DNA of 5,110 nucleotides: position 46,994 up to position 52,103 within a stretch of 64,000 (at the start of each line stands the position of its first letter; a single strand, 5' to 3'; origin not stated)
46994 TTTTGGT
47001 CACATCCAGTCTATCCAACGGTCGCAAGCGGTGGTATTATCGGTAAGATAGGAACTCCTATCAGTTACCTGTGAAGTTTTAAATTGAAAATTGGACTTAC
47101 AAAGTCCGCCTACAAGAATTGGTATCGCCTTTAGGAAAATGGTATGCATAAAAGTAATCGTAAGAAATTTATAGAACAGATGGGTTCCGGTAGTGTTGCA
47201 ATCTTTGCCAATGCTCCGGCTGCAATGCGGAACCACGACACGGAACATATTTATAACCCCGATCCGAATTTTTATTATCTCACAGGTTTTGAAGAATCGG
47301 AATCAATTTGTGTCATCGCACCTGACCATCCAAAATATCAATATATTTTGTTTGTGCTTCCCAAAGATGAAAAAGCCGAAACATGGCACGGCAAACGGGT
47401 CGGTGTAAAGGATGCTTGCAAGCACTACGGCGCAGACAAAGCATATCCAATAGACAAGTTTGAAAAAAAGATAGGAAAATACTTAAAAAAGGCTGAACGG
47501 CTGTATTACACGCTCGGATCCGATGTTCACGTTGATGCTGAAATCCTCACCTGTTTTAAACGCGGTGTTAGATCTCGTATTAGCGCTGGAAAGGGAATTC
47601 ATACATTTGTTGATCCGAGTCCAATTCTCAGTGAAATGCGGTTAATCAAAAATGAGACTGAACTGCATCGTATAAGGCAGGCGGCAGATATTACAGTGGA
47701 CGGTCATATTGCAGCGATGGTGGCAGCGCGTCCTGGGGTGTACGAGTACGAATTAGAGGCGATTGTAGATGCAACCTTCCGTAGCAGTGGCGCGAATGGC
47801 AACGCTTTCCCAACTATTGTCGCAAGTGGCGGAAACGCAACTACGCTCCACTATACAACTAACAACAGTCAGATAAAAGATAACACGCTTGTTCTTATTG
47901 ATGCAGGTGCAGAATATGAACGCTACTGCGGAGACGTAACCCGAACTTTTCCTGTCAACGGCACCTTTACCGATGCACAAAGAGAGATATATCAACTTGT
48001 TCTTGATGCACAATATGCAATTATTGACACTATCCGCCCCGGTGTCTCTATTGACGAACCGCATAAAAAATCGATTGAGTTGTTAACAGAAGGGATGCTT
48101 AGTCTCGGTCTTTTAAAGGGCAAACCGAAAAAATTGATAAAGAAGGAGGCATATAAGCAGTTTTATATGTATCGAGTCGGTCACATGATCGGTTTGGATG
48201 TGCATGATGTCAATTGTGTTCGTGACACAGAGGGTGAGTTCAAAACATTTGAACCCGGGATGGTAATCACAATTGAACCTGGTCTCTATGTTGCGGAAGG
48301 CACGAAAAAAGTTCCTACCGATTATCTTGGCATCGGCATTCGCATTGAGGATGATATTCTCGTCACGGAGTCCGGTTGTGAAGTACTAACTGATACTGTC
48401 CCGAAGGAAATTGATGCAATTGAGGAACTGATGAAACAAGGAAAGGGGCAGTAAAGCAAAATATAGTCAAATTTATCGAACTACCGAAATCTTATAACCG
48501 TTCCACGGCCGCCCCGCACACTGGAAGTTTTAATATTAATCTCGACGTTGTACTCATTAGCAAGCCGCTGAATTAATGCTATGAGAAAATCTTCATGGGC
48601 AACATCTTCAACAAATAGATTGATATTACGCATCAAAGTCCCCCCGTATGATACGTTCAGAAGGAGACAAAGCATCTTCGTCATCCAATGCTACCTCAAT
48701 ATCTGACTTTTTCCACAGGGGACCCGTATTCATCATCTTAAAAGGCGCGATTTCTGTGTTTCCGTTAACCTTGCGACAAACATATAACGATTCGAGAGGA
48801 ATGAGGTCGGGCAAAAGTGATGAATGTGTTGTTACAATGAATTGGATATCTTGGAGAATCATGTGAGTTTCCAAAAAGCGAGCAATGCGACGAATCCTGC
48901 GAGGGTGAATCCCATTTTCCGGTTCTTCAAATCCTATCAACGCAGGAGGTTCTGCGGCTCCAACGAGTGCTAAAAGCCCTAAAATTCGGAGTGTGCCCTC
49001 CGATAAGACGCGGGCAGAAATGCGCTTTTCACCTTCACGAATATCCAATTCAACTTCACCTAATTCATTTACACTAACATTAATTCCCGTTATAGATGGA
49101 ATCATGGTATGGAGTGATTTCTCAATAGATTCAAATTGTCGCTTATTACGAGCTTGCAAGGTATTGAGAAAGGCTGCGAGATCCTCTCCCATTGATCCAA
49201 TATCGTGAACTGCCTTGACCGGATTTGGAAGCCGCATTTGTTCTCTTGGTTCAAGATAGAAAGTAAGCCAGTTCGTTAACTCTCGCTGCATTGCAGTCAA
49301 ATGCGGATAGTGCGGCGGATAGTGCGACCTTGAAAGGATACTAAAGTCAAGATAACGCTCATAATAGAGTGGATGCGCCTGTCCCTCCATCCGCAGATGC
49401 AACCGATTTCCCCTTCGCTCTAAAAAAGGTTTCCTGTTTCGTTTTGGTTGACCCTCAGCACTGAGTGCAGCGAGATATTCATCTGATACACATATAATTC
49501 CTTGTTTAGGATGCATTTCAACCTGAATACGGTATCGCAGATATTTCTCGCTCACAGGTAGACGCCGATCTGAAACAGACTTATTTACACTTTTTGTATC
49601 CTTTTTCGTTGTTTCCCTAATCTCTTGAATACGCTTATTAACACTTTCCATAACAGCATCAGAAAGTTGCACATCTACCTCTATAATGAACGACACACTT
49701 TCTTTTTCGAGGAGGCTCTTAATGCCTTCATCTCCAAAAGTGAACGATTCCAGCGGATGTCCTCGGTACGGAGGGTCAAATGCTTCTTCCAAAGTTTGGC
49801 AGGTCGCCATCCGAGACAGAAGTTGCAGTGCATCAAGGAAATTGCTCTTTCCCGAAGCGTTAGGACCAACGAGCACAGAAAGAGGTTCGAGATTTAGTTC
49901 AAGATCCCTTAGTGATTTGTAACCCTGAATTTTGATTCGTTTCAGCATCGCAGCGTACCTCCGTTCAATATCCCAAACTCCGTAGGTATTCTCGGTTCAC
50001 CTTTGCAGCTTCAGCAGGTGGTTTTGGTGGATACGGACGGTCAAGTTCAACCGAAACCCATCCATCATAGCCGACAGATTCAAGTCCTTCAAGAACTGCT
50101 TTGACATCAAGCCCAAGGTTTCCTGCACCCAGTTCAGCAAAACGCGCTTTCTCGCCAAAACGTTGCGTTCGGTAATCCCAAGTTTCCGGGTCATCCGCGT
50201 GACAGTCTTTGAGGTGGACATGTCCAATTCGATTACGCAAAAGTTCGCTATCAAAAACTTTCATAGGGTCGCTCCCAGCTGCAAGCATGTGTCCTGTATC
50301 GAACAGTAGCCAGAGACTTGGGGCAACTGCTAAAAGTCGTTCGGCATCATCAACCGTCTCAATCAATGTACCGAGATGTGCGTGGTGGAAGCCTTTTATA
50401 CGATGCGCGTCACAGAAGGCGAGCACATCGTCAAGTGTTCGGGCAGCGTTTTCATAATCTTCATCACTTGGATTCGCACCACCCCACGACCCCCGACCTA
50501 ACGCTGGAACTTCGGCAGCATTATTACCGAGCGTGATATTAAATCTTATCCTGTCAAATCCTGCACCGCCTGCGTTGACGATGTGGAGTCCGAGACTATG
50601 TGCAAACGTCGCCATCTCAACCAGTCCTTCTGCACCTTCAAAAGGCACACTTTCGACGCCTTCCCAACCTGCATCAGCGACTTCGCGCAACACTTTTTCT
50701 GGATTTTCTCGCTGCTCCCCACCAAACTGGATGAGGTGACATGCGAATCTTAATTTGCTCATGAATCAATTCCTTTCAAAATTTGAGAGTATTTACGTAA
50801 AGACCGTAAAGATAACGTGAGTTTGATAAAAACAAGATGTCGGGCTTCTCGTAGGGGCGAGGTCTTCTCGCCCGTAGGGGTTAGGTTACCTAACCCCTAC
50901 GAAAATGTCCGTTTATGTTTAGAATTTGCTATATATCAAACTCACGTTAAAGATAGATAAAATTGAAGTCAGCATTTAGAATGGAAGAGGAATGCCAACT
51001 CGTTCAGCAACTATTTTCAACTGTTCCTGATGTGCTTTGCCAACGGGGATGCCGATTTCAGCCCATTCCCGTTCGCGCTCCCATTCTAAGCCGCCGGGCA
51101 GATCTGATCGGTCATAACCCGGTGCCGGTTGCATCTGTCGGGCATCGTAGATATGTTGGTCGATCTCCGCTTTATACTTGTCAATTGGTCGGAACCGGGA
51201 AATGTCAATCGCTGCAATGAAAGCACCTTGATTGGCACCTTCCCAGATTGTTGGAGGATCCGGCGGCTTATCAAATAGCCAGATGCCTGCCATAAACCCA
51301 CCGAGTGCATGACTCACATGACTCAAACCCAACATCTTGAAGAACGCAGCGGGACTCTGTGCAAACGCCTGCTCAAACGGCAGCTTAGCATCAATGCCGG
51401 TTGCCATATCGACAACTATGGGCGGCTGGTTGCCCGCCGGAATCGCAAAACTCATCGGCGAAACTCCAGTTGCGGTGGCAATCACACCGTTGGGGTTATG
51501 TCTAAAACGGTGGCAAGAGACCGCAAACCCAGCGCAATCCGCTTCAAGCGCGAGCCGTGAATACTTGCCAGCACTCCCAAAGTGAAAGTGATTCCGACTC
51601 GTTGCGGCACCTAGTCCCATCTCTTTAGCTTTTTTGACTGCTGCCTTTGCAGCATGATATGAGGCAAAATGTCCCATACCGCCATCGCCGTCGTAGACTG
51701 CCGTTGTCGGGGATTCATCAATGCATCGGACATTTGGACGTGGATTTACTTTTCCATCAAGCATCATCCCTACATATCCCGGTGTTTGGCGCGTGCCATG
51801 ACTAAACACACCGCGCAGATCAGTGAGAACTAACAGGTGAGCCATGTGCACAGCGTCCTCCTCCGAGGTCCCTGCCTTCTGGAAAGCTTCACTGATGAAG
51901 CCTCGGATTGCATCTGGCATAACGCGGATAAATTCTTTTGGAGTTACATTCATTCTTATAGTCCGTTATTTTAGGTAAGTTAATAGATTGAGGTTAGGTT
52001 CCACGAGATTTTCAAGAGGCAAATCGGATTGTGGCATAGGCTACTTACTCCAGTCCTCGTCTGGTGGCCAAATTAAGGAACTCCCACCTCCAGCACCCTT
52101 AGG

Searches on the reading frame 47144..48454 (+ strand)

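Call 66: search_protein_families(library=pfam, proteins=[window:47144-48454:+], max_evalue=0.0001)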
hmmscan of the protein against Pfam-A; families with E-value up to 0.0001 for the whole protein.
window:47144-48454:+ (436 aa): 2 families
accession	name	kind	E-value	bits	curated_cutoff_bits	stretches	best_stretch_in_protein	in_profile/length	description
PF00557.29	Peptidase_M24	-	2.5e-65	220.6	23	1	176-409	2-208/208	Metallopeptidase family M24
PF05195.22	AMP_N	-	2e-35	121.6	24.6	1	2-121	1-121/121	Aminopeptidase P, N-terminal domain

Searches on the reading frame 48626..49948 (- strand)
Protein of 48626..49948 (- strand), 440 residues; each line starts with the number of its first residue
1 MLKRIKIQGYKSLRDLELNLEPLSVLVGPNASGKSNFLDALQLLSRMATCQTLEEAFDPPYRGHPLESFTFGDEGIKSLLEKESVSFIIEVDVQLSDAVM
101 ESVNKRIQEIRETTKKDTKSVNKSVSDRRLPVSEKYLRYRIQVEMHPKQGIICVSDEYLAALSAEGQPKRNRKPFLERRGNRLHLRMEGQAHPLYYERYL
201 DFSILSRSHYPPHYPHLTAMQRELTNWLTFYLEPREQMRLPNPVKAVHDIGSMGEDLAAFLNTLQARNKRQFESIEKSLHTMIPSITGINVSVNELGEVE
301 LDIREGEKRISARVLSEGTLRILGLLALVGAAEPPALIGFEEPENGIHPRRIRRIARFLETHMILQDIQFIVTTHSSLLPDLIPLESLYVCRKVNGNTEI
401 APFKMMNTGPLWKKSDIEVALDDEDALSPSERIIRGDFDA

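Call 67: search_protein_families(library=pfam, proteins=[window:48626-49948:-], max_evalue=0.0001)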
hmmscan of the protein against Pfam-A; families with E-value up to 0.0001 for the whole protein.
window:48626-49948:- (440 aa): 5 families
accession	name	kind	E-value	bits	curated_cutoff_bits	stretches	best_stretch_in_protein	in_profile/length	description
PF13304.12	AAA_21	-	1.4e-34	121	27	2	224-379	170-302/304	AAA domain, putative AbiEii toxin, Type IV TA system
PF13175.12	AAA_15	-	1.4e-22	81.3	32.1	2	1-116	1-117/374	AAA ATPase domain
PF11398.14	DUF2813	-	2.7e-13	50.5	21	1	1-44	2-45/372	Protein of unknown function (DUF2813)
PF02463.25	SMC_N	-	7.7e-12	45.5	40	1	1-42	1-45/220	RecF/RecN/SMC N terminal domain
PF13476.12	AAA_23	-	2.2e-08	35.4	27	1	4-123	1-106/201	AAA domain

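Call 78: search_protein_families(library=padloc, proteins=[window:48626-49948:-], max_evalue=0.01)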
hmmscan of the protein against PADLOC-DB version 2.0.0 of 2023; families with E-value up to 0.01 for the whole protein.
window:48626-49948:- (440 aa): 132 families (the best 25 are shown)
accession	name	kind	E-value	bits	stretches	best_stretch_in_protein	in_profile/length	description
PDLC04184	HEC-01A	-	2.3e-60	202.9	1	1-365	1-366/464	-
PDLC04178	HEC-01A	-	3.3e-46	156.1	1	2-407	9-360/399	-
PDLC04177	HEC-01A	-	5.8e-44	148.7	2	118-401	79-363/393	-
PDLC04182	HEC-01A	-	3.2e-43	146.3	1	2-399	4-371/406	-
PDLC04175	HEC-01A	-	8.5e-40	134.9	2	239-401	169-333/363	-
PDLC04176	HEC-01A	-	1.8e-38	130.8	1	2-404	3-345/371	-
PDLC04389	PDC-M07A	-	3.3e-36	123.2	2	2-60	6-64/443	-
PDLC04391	PDC-M07A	-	1.2e-34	118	1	1-381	1-350/412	-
PDLC04183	HEC-01A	-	3e-34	116.8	2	238-402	203-371/402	-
PDLC02980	AriA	-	7e-34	116.2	2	224-379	165-302/304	-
PDLC04392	PDC-M07A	-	9.5e-34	115.2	1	1-388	1-359/432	-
PDLC04393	PDC-M07A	-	6.3e-33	112.4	2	227-388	194-361/435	-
PDLC04541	PDC-M25A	-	5.5e-32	109.3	1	1-399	1-334/380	-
PDLC04179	HEC-01A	-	1e-27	95.4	2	72-401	179-426/459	-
PDLC04135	mad3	-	3.2e-27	94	1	1-396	1-343/374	mads_3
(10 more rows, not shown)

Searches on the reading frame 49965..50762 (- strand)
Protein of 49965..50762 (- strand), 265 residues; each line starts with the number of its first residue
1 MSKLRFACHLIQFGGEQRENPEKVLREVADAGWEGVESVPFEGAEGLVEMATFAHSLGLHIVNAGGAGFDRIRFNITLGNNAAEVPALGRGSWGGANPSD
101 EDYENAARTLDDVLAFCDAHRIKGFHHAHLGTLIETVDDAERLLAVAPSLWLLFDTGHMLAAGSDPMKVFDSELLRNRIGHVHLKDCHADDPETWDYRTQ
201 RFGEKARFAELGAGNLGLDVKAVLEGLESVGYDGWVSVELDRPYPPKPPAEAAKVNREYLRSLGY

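Call 67: search_protein_families(library=pfam, proteins=[window:49965-50762:-], max_evalue=0.0001)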
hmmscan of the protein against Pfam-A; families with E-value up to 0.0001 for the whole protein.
window:49965-50762:- (265 aa): 1 family
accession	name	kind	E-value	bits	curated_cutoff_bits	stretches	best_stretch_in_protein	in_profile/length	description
PF01261.30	AP_endonuc_2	-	4.6e-23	82.6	31.1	1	46-262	69-248/249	Xylose isomerase-like TIM barrel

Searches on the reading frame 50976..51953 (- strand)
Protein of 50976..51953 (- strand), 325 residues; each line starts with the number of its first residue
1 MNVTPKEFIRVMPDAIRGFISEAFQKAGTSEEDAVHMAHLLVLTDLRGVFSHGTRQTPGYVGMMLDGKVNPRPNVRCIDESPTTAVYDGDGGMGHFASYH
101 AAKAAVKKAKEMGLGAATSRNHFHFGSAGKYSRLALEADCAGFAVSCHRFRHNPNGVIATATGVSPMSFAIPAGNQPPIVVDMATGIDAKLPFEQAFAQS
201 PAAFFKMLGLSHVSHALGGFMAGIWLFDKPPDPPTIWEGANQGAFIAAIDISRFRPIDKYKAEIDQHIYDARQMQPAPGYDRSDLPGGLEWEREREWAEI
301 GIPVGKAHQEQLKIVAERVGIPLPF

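Call 67: search_protein_families(library=pfam, proteins=[window:50976-51953:-], max_evalue=0.0001)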
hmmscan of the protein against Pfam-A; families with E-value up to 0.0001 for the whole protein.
window:50976-51953:- (325 aa): 1 family
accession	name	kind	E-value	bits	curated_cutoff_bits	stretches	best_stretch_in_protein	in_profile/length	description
PF02615.19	Ldh_2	-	5.3e-59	200.4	38.8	2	13-187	3-177/333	Malate/L-lactate dehydrogenase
